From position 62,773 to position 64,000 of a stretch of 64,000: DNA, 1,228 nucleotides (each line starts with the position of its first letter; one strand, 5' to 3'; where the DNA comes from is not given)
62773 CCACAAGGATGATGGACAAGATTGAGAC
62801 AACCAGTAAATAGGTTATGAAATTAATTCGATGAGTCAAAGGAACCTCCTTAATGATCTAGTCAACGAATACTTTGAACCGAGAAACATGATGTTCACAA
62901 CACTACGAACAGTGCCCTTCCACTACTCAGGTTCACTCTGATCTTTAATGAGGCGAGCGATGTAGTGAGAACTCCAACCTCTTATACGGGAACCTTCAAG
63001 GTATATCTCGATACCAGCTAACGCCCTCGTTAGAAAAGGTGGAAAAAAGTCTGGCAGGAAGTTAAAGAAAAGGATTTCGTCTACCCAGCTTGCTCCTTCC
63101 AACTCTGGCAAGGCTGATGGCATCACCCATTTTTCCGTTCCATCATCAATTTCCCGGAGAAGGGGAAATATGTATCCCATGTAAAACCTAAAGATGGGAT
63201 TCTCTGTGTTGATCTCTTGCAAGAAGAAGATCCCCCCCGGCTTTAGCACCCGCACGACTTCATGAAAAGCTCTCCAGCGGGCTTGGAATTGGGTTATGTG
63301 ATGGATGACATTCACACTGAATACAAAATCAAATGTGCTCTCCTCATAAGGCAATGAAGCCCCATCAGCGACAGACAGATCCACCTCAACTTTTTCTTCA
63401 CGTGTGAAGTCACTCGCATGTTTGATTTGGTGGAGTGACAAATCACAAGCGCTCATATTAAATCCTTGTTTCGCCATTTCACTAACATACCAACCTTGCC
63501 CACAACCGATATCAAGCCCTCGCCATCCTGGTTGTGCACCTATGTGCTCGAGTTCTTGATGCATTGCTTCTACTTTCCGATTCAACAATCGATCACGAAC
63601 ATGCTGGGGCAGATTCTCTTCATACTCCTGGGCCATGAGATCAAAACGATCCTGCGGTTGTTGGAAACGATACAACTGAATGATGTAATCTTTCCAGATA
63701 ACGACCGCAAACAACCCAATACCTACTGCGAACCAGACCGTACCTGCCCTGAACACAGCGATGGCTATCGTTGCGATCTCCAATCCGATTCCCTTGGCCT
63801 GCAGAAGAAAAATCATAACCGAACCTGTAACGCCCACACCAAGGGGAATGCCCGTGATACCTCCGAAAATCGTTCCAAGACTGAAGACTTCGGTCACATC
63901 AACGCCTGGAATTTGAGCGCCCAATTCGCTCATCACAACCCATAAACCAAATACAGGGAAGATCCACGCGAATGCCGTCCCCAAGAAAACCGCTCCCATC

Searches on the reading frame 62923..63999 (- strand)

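Call 54: search_protein_families(library=pfam, proteins=[window:62923-63999:-], max_evalue=0.01)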
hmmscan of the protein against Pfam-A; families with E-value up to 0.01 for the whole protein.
window:62923-63999:- (358 aa): 13 families
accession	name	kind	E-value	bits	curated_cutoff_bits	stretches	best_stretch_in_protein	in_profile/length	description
PF08241.18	Methyltransf_11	-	3.1e-24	85.9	21.2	1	162-260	1-95/95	Methyltransferase domain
PF13649.12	Methyltransf_25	-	2.3e-21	76.7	27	1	162-256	2-97/97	Methyltransferase domain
PF13489.12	Methyltransf_23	-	1.6e-15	57.7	27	1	146-265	24-121/164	Methyltransferase domain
PF08242.18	Methyltransf_12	-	5.3e-14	53.2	30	1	162-258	1-98/98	Methyltransferase domain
PF13847.12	Methyltransf_31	-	2.3e-13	50.5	27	1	160-268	6-117/145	Methyltransferase domain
PF02353.26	CMAS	-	1.1e-10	41.8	27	1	146-267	51-171/273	Mycolic acid cyclopropane synthetase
PF01209.24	Ubie_methyltran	-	1.4e-10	41.4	20.1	1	153-271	43-163/233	ubiE/COQ5 methyltransferase family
PF05175.20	MTS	-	2.9e-05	24.2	23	1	151-260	25-138/170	Methyltransferase small domain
PF20922.3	Anamorsin_N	-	3.6e-05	24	27.1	1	215-266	44-93/163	Anamorsin, N-terminal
PF03706.18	LPG_synthase_TM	-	0.00011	22.3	33.4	1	2-95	209-302/302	Lysylphosphatidylglycerol synthase TM region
PF03848.20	TehB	-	0.00016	21.6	20.4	1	160-236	33-109/193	Tellurite resistance protein TehB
PF03141.22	Methyltransf_29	-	0.00043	19.4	23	1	160-260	119-217/506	Putative S-adenosyl-L-methionine-dependent methyltransferase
PF08003.17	Methyltransf_9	-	0.00046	19.7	23.8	1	151-236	109-196/315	Protein of unknown function (DUF1698)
